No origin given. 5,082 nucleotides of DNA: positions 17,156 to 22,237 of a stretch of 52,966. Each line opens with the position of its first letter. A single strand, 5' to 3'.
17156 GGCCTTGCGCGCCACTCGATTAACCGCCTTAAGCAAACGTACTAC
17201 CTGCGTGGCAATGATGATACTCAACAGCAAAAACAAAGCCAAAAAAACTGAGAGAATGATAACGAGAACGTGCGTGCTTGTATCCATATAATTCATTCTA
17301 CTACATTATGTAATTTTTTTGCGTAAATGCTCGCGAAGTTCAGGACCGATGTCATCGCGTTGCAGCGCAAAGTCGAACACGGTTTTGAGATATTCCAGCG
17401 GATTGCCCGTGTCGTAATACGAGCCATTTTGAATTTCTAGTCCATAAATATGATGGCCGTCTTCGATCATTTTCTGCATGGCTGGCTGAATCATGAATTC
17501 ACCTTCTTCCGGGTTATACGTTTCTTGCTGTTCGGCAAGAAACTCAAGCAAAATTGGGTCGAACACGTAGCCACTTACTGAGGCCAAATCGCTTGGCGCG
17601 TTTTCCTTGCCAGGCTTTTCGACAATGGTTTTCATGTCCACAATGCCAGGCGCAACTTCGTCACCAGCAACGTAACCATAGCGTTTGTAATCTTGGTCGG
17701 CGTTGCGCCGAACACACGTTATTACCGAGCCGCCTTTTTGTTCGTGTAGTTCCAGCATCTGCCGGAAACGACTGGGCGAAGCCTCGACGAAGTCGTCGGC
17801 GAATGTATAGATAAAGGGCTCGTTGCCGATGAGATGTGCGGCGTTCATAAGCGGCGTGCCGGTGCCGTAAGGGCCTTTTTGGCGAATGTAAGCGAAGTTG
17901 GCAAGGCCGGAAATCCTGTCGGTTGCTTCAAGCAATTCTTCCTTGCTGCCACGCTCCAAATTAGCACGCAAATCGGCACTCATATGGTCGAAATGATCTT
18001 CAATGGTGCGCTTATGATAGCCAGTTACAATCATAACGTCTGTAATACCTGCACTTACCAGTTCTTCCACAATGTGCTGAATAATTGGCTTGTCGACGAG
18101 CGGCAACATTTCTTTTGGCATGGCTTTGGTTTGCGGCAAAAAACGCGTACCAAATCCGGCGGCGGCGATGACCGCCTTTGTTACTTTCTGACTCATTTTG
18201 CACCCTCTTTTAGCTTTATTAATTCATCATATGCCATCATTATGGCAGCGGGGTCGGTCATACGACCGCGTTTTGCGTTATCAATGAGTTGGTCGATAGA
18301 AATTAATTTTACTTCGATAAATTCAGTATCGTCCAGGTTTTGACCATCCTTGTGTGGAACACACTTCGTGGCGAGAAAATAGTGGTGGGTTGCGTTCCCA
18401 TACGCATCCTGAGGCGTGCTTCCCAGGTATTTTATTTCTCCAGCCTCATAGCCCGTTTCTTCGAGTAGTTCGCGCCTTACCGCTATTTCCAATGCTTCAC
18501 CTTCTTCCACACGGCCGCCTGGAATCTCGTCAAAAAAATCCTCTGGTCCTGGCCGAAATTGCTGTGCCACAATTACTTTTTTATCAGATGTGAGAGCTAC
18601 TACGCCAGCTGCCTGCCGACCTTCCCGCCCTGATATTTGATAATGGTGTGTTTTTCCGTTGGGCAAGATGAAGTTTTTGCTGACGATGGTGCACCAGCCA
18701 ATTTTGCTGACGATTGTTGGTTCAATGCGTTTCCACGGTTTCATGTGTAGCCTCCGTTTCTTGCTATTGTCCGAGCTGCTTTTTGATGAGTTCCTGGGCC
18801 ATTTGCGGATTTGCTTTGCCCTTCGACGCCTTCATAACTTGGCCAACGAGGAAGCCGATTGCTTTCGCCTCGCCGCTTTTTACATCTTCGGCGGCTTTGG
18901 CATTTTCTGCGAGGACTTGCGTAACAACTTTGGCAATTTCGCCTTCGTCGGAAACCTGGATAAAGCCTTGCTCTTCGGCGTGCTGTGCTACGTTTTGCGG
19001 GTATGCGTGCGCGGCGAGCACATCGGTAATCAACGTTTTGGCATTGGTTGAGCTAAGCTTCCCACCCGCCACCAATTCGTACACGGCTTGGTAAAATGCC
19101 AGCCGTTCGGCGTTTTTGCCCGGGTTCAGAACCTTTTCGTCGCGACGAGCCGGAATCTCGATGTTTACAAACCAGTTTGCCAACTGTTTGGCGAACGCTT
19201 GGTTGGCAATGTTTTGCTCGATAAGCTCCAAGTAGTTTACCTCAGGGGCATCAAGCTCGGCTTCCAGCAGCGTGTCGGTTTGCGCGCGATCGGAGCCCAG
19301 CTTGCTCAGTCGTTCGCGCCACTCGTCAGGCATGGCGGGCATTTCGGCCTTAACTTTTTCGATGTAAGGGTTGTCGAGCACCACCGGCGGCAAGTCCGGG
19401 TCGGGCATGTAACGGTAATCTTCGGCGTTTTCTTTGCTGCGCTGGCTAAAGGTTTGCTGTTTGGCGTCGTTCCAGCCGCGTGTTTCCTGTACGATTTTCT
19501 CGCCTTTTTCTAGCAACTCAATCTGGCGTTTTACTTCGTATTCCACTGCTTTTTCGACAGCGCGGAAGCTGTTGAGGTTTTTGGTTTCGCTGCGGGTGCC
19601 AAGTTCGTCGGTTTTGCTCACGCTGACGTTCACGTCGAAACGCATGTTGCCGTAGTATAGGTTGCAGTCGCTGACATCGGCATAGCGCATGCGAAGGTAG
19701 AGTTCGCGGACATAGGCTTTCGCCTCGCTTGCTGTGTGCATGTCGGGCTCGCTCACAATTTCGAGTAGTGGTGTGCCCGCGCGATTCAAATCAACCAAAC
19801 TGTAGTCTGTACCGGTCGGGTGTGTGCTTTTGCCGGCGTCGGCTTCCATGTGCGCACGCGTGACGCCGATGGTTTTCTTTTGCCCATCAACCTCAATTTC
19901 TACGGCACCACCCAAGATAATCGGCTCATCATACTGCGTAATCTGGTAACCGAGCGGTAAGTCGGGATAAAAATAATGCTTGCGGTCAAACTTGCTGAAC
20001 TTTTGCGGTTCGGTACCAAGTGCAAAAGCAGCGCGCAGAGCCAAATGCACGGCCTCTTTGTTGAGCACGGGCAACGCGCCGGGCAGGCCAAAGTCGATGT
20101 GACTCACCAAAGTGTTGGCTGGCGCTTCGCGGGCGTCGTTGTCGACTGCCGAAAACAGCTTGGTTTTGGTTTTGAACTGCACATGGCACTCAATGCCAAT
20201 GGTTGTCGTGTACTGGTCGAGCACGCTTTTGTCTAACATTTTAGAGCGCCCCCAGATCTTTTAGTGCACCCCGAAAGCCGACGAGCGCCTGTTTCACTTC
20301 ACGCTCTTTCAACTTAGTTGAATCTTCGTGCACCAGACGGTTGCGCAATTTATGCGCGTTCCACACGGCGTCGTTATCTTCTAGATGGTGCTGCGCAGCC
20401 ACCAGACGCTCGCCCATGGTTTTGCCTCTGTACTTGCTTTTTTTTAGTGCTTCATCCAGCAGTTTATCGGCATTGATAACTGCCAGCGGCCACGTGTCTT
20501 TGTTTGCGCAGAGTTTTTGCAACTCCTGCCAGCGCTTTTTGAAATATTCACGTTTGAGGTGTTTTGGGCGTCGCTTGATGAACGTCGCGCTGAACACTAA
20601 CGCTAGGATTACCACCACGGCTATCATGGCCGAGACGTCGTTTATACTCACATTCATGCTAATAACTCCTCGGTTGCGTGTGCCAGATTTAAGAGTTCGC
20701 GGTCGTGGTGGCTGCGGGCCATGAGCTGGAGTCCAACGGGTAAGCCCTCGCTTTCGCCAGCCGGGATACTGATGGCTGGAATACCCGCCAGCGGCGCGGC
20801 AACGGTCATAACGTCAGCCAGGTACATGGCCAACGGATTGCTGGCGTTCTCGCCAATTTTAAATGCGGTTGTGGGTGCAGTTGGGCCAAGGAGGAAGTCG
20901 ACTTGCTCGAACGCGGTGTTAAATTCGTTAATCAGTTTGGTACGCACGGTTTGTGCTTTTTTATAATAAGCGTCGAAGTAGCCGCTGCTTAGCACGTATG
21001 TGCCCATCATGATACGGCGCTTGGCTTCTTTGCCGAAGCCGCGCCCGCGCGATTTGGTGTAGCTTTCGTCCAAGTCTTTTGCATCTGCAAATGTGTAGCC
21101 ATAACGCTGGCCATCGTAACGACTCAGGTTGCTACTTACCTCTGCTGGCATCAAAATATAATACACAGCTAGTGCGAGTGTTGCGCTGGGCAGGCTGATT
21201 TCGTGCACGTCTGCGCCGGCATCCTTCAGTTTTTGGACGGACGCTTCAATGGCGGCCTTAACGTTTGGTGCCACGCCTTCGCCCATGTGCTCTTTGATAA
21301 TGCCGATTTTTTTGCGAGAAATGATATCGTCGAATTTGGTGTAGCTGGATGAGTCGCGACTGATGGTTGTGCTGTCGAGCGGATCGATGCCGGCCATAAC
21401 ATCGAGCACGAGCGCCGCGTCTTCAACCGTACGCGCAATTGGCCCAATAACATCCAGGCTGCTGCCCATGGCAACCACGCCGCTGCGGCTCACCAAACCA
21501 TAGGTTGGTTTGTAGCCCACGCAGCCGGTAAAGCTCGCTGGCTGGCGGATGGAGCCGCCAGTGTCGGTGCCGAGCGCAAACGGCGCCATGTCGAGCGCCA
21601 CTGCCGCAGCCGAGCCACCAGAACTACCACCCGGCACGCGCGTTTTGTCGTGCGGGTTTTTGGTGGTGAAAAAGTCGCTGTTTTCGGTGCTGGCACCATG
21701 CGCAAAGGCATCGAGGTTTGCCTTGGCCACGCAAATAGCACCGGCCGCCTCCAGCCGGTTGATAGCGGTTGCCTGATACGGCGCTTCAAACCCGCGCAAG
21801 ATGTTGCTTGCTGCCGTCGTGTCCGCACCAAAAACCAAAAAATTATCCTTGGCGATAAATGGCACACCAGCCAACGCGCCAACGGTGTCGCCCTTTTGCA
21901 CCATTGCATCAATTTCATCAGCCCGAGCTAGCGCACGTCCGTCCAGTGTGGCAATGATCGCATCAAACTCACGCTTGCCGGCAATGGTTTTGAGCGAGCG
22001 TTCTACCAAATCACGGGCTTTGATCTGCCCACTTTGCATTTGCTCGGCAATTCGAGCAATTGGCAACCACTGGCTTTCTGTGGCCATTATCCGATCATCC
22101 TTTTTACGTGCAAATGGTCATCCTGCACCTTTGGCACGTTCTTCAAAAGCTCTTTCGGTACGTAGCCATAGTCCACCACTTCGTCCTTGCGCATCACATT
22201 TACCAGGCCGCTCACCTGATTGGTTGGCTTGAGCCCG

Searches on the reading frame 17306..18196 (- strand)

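Call 96: search_protein_families(library=pfam, proteins=[window:17306-18196:-], max_evalue=0.0001)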
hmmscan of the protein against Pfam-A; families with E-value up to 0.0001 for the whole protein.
window:17306-18196:- (296 aa): 2 families
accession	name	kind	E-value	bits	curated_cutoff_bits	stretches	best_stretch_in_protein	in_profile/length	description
PF00483.29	NTP_transferase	-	2.4e-33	116.2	21.2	1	7-271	1-237/245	Nucleotidyl transferase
PF12804.13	NTP_transf_3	-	1e-07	32.7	27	1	8-80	1-66/160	MobA-like NTP transferase domain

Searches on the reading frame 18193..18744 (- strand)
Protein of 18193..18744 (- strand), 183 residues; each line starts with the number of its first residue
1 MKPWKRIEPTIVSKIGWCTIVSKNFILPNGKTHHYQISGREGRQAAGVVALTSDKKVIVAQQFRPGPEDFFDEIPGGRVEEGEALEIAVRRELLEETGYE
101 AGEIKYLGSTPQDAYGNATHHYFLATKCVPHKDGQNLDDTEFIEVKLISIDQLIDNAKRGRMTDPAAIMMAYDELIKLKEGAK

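Call 96: search_protein_families(library=pfam, proteins=[window:18193-18744:-], max_evalue=0.0001)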
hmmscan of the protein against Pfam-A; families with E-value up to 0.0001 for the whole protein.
window:18193-18744:- (183 aa): 1 family
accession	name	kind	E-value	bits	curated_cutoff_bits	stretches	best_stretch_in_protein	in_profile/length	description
PF00293.34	NUDIX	-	5.5e-22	78.7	21.1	1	43-159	3-122/134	NUDIX domain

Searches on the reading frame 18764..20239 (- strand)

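Call 96: search_protein_families(library=pfam, proteins=[window:18764-20239:-], max_evalue=0.0001)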
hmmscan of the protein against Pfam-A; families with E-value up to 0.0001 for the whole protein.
window:18764-20239:- (491 aa): 2 families
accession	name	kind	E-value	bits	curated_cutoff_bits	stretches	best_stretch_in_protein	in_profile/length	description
PF02934.20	GatB_N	-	2e-111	372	23.4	1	13-294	2-277/277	GatB/GatE catalytic domain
PF02637.23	GatB_Yqey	-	3.6e-30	105.2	27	1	340-489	3-148/148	GatB domain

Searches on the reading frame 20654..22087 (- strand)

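Call 96: search_protein_families(library=pfam, proteins=[window:20654-22087:-], max_evalue=0.0001)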
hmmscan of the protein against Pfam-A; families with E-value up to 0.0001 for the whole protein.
window:20654-22087:- (477 aa): 1 family
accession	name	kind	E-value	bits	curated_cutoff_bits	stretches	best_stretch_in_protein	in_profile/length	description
PF01425.27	Amidase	-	2e-137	459.4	27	1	26-466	1-445/445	Amidase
